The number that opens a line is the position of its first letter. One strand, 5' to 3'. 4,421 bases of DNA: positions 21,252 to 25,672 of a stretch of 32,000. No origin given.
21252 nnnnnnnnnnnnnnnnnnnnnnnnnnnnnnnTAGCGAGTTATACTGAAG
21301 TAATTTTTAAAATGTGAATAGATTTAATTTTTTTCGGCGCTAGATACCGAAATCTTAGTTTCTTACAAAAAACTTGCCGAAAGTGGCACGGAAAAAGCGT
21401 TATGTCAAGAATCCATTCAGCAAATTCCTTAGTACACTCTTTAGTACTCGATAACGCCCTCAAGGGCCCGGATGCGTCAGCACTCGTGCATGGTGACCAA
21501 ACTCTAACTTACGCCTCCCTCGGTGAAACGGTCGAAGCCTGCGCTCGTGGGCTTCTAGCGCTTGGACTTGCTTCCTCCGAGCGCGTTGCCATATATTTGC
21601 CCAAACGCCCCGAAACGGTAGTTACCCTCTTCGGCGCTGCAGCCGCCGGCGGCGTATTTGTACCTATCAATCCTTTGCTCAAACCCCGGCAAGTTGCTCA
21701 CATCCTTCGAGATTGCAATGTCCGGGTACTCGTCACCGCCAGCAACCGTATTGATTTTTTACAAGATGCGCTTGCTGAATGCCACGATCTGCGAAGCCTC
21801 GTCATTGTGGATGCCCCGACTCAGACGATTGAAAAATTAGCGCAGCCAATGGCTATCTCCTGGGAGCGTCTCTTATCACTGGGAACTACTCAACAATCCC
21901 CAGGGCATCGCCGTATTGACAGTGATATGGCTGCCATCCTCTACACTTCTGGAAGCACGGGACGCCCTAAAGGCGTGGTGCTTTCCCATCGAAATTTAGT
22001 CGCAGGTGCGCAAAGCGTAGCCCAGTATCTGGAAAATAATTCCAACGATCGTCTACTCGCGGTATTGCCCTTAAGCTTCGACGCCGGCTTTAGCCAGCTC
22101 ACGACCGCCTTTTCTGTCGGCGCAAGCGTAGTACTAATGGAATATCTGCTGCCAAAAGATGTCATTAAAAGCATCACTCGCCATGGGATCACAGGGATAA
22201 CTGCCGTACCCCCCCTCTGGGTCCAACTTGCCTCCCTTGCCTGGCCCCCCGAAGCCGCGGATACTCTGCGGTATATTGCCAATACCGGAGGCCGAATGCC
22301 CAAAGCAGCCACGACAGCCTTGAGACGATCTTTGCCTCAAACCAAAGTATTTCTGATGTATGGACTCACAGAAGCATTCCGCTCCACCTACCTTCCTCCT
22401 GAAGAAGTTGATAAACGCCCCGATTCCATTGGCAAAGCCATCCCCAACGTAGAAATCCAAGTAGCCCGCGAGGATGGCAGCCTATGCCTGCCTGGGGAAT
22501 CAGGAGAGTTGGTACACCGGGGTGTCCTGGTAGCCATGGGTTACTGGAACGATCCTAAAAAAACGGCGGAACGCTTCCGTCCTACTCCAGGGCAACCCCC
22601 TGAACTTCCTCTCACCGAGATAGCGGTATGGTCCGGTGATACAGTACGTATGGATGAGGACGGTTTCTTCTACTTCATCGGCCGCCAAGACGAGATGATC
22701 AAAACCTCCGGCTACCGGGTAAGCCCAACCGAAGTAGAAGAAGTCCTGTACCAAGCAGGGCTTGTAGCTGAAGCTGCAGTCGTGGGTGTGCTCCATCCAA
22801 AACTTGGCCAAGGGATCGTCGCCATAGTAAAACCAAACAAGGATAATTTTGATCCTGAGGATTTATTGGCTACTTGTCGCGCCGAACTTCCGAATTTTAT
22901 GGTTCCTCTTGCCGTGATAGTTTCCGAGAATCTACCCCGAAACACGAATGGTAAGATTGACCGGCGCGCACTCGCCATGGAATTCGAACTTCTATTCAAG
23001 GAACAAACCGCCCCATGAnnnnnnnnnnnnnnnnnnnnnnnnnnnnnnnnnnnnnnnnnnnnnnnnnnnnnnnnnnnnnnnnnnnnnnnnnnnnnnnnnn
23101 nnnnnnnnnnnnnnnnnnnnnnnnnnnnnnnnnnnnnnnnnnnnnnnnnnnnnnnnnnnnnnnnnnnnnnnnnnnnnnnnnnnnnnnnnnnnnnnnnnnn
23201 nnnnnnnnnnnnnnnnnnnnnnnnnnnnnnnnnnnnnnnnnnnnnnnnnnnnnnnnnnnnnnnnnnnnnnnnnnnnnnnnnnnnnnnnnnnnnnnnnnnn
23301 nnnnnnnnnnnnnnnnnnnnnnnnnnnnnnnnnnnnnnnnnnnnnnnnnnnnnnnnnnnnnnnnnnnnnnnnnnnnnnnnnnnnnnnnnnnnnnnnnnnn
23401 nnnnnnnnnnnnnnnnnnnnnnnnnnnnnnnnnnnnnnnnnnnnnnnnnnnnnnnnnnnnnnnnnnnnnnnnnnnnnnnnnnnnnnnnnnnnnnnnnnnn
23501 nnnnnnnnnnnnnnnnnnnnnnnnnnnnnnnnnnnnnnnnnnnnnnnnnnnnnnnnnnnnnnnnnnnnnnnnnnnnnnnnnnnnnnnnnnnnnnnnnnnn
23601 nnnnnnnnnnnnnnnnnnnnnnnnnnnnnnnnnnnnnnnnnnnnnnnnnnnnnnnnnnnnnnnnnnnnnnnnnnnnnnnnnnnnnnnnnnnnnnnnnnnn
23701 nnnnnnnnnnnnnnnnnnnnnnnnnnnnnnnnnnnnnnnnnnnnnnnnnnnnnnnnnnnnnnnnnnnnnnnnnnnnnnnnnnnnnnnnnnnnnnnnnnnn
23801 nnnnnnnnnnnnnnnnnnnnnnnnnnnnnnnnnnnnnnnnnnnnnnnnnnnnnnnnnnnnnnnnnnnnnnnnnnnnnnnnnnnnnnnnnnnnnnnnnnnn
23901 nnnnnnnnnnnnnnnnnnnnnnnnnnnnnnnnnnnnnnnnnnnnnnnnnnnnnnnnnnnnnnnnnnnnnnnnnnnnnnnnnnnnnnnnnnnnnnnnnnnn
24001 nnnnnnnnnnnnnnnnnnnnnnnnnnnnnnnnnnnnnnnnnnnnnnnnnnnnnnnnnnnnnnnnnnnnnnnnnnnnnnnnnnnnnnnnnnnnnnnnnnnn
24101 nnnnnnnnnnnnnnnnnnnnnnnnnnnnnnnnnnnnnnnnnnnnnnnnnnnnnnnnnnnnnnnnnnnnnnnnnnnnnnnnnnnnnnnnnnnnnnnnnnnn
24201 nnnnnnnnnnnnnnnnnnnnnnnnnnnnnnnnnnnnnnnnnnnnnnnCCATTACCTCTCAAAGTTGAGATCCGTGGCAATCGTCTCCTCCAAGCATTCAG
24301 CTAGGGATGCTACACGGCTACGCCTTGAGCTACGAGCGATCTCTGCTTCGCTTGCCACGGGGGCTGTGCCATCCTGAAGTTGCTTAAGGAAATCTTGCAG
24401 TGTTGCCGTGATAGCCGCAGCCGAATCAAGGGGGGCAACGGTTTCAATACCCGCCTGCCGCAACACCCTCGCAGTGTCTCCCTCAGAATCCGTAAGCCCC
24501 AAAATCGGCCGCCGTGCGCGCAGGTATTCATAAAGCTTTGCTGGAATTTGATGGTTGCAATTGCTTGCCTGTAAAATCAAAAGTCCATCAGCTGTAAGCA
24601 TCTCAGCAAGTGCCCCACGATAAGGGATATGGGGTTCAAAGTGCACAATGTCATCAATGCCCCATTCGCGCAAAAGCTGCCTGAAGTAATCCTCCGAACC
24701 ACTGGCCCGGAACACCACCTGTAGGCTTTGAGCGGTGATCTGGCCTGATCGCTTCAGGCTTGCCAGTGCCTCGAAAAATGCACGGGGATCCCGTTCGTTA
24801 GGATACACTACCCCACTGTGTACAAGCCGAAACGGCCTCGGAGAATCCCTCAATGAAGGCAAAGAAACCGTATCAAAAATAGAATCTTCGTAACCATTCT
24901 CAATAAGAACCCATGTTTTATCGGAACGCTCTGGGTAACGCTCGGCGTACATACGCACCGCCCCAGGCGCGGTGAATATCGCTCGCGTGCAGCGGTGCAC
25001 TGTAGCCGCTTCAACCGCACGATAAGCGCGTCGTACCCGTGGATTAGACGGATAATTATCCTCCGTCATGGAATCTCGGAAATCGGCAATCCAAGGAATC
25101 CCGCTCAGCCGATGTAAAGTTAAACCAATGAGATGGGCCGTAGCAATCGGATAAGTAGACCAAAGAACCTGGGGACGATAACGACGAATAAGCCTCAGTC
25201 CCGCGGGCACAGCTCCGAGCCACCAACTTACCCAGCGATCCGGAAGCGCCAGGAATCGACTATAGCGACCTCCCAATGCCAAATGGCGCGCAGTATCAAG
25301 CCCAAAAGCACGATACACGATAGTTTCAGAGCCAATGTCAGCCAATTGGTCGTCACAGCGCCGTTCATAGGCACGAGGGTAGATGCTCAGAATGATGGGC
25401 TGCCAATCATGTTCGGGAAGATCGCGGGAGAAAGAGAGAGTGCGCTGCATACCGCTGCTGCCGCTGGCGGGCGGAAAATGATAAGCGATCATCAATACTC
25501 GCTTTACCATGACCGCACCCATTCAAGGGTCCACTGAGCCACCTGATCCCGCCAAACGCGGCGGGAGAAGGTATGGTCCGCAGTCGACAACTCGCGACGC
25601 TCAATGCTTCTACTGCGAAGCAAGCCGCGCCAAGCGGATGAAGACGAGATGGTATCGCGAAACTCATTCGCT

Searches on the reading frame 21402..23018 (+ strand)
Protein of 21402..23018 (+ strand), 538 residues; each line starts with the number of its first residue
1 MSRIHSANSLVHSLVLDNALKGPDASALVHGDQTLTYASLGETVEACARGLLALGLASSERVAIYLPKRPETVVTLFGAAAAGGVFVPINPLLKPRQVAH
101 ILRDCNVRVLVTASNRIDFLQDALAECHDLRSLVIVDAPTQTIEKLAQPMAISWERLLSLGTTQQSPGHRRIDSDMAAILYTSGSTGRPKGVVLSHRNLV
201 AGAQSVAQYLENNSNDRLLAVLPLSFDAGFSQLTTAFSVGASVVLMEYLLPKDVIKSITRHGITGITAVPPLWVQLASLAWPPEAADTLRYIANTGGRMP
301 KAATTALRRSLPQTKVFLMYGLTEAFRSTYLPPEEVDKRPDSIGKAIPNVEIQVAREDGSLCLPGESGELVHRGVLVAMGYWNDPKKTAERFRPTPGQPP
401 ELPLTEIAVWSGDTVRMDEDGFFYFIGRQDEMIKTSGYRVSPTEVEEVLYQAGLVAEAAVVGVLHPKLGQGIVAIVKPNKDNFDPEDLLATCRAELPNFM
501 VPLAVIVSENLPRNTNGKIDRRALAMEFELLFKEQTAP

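Call 13: search_protein_families(library=pfam, proteins=[window:21402-23018:+], max_evalue=0.01)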
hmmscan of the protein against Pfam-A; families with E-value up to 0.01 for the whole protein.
window:21402-23018:+ (538 aa): 2 families
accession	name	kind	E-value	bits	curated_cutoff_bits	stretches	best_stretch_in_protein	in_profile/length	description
PF00501.34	AMP-binding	-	4.3e-85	286.3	29.9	1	18-382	4-384/384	AMP-binding enzyme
PF13193.12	AMP-binding_C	-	3.6e-15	57.1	24.5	1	444-518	1-76/76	AMP-binding enzyme C-terminal domain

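Call 77: search_protein_families(library=ncbifam, proteins=[window:21402-23018:+], max_evalue=1e-10)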
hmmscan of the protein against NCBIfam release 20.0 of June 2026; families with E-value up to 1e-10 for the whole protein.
window:21402-23018:+ (538 aa): 104 families (the best 25 are shown)
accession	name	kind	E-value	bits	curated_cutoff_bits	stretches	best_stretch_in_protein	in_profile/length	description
TIGR03098.1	ligase_PEP_1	hypoth_equivalog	3.7e-261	867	592.35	1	10-527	1-517/517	acyl-CoA ligase (AMP-forming), exosortase A system-associated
NF004837.0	PRK06187.1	subfamily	1.4e-96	323.9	476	1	8-526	7-520/531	long-chain-fatty-acid--CoA ligase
NF006182.0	PRK08316.1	subfamily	7.6e-96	321.6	663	1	10-530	12-519/523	fatty acyl-CoA synthetase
TIGR01733.1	AA-adenyl-dom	subfamily_domain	1.1e-81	274.8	317.4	1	36-460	1-409/409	amino acid adenylation domain-containing protein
NF005702.0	PRK07514.1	subfamily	6.9e-74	249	558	1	27-533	21-505/506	malonyl-CoA synthase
NF004114.0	PRK05605.1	equivalog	1.5e-73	248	766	2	148-525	192-566/575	long-chain-fatty-acid--CoA ligase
NF005801.1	PRK07656.1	equivalog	6.1e-72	242.9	657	1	13-523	5-498/500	FadD3 family acyl-CoA ligase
NF006181.0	PRK08314.1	subfamily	2.7e-71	240.5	705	1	15-525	30-551/563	long-chain-fatty-acid--CoA ligase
NF038078.1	NRPS_MxcG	equivalog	4.4e-67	226.4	2300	1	11-526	458-958/1442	myxochelin non-ribosomal peptide synthetase MxcG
NF005863.0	PRK07798.1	subfamily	2.3e-66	224.5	543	1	22-523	17-526/540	acyl-CoA synthetase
NF004797.0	PRK06145.1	equivalog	2.1e-65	221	850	1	18-529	11-496/499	acyl-CoA synthetase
NF009233.0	PRK12583.1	subfamily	2.3e-65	221.1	832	1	19-522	28-544/558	fatty acid CoA ligase family protein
NF004808.0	PRK06155.1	equivalog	4.5e-65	219.9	722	1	12-524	24-518/542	ATP-dependent acyl-CoA ligase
NF052269.1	Staph_lig_FadD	equivalog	4e-64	216.8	650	1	32-525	25-490/499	long-chain-fatty-acid--CoA ligase FadD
NF004511.1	PRK05852.1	equivalog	5e-62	210.2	650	1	12-528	2-504/505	FadD7 family fatty acid--CoA ligase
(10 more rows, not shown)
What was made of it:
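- Checked: The window holds a seventh ATP-dependent carboxylate-activating enzyme, the AMP-binding ligase TIGR03098 at 21402..23018 (call 77).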

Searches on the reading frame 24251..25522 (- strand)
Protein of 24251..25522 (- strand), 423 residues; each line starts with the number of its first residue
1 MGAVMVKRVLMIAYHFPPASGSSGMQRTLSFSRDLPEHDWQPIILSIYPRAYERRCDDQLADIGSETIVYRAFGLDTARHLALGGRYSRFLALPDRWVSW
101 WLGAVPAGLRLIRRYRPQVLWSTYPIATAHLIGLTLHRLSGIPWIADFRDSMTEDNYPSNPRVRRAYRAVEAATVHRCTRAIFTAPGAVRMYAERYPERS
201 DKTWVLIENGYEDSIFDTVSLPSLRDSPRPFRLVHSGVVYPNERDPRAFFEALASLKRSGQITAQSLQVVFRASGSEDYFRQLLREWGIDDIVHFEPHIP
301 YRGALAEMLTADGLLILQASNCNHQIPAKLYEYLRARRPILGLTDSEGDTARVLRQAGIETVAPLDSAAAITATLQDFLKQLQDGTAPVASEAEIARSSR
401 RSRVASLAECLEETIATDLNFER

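Call 14: search_protein_families(library=pfam, proteins=[window:24251-25522:-], max_evalue=0.01)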
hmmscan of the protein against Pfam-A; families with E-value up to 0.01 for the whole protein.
window:24251-25522:- (423 aa): 2 families
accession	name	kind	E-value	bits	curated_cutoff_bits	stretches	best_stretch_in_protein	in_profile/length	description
PF13579.12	Glyco_trans_4_4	-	6.6e-08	33.5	29.7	1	83-198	38-148/158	Glycosyl transferase 4-like domain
PF13439.12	Glyco_transf_4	-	0.00022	21.7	28.5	1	82-210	38-165/170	Glycosyltransferase Family 4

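Call 77: search_protein_families(library=ncbifam, proteins=[window:24251-25522:-], max_evalue=1e-10)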
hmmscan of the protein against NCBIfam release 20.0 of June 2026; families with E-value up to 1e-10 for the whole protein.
window:24251-25522:- (423 aa): 0 families
